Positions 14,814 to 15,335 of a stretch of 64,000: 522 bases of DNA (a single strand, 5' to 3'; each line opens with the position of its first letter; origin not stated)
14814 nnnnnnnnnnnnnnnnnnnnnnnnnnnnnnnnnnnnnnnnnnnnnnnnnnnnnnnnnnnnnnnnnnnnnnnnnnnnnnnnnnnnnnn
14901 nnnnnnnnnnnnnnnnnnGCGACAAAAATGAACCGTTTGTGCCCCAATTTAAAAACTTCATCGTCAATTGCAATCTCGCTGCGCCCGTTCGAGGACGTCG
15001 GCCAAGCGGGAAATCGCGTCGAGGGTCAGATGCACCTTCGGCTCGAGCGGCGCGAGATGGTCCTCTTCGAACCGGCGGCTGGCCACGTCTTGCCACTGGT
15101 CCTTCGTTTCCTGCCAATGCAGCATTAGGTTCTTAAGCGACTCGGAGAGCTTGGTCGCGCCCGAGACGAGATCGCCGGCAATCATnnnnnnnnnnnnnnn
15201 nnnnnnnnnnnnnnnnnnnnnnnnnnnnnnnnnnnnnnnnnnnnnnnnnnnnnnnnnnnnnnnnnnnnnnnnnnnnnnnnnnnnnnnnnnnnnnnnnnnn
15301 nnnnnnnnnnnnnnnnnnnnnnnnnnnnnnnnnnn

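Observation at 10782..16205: Type VII secretion-like operon (three WXG100-like proteins + EssC/EccC-like ATPase) in a diderm planctomycete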

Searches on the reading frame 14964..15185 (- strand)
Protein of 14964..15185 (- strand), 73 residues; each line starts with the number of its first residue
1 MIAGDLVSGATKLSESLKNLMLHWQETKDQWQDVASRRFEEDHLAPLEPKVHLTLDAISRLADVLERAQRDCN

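Call 3: search_protein_families(library=pfam, proteins=[window:14964-15185:-], max_evalue=1)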
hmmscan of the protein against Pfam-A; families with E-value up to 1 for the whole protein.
window:14964-15185:- (73 aa): 1 family
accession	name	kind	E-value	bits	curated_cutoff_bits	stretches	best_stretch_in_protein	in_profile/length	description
PF06013.18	WXG100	-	0.053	14.2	27.3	1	3-68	13-77/86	Proteins of 100 residues with WXG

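Call 4: search_protein_families(library=ncbifam, proteins=[window:14964-15185:-], max_evalue=1)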
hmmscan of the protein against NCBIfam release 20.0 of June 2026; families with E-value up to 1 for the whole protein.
window:14964-15185:- (73 aa): 1 family
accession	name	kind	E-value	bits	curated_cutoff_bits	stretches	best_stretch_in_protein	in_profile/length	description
TIGR03930.1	WXG100_ESAT6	subfamily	0.035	14.3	44.85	1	3-69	13-78/90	WXG100 family type VII secretion target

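Call 38: search_solved_structures(query=A3, max_evalue=1, show_alignments=1)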
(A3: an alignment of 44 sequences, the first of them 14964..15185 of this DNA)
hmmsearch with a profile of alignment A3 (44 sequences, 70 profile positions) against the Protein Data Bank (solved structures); distinct sequences matched with E-value up to 1: 10.
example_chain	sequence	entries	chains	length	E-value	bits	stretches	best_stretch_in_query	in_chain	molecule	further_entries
2vs0_A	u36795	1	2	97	0.036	17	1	3-63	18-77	VIRULENCE FACTOR ESXA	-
2vrz_A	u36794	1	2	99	0.036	17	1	3-63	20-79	VIRULENCE FACTOR ESXA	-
8qaf_A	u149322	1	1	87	0.068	16.1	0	43-65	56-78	sc-apCC-8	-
4lws_A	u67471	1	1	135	0.16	14.9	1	3-65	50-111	Uncharacterized protein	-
6ttr_A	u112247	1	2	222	0.21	14.5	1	40-69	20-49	GGDEF diguanylate cyclase DgcB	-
2gts_A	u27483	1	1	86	0.37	13.7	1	8-52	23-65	hypothetical protein HP0062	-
9d0a_A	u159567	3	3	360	0.44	13.5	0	29-59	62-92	Guanine nucleotide-binding protein G(q) subunit alpha, Guanine nucleotide-binding protein | Guanine nucleotide-binding protein G(q) subunit alpha chimera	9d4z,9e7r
3fx7_A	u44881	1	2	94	0.5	13.3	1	8-52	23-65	Putative uncharacterized protein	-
27ag_A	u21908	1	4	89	0.56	13.2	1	4-58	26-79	De novo designed miniprotein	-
27ah_A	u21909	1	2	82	0.58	13.1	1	4-58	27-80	De novo designed miniprotein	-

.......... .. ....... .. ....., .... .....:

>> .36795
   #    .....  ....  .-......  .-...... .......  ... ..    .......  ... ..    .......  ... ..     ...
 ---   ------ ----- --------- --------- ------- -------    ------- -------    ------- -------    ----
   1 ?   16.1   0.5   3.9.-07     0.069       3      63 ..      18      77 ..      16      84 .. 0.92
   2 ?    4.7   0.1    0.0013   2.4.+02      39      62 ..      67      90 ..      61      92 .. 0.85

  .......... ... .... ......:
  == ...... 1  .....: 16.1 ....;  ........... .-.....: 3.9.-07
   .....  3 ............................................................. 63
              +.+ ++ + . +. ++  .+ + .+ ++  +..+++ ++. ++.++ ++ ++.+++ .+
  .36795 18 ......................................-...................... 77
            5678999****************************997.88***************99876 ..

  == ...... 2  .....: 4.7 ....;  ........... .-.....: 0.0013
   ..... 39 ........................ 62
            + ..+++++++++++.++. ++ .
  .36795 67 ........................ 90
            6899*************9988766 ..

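Call 40: search_protein_families(library=pfam, alignment_id=A3, max_evalue=0.1)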
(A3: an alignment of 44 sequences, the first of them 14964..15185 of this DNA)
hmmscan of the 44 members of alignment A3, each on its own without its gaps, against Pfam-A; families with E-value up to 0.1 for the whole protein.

A. member 1, window:14964-15185:- (73 aa): 1 family
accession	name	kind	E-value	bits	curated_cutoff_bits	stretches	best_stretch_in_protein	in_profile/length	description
PF06013.18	WXG100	-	0.053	14.2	27.3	1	3-68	13-77/86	Proteins of 100 residues with WXG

B. families by the number of members that match (of 44 scanned): 24 families
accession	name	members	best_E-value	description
PF06013.18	WXG100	9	0.0005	Proteins of 100 residues with WXG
PF25019.1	LRR_R13L1-DRL21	1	0.0047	R13L1/DRL21 LRRs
PF18269.6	T3SS_ATPase_C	1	0.0072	T3SS EscN ATPase C-terminal domain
PF09427.16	DUF2014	1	0.0095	Domain of unknown function (DUF2014)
PF11919.13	PSME4_C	1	0.0095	Proteasome activator complex subunit 4-like, C-terminal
PF20951.2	Flu_PB2_6th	1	0.01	Influenza RNA polymerase PB2 6th domain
PF01165.25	Ribosomal_S21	1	0.019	Ribosomal protein S21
PF05823.17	Gp-FAR-1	1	0.027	Nematode fatty acid retinoid binding protein (Gp-FAR-1)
PF12054.13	DUF3535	1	0.033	Domain of unknown function (DUF3535)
PF25547.1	WXG100_2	1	0.039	WXG100 like domain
PF01471.23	PG_binding_1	1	0.04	Putative peptidoglycan binding domain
PF15011.11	CA109-like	1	0.043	Ribosome biogenesis protein C1orf109-like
PF09481.15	CRISPR_Cse1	1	0.05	CRISPR-associated protein Cse1 (CRISPR_cse1)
PF09077.16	Phage-MuB_C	1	0.054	Mu B transposition protein, C terminal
PF22920.2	UvrC_RNaseH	1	0.054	UvrC Ribonuclease H-like domain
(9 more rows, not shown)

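Call 85: search_protein_families(library=padloc, proteins=[window:14964-15185:-], max_evalue=0.01)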
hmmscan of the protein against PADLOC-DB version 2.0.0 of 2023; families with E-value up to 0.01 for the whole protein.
window:14964-15185:- (73 aa): 0 families
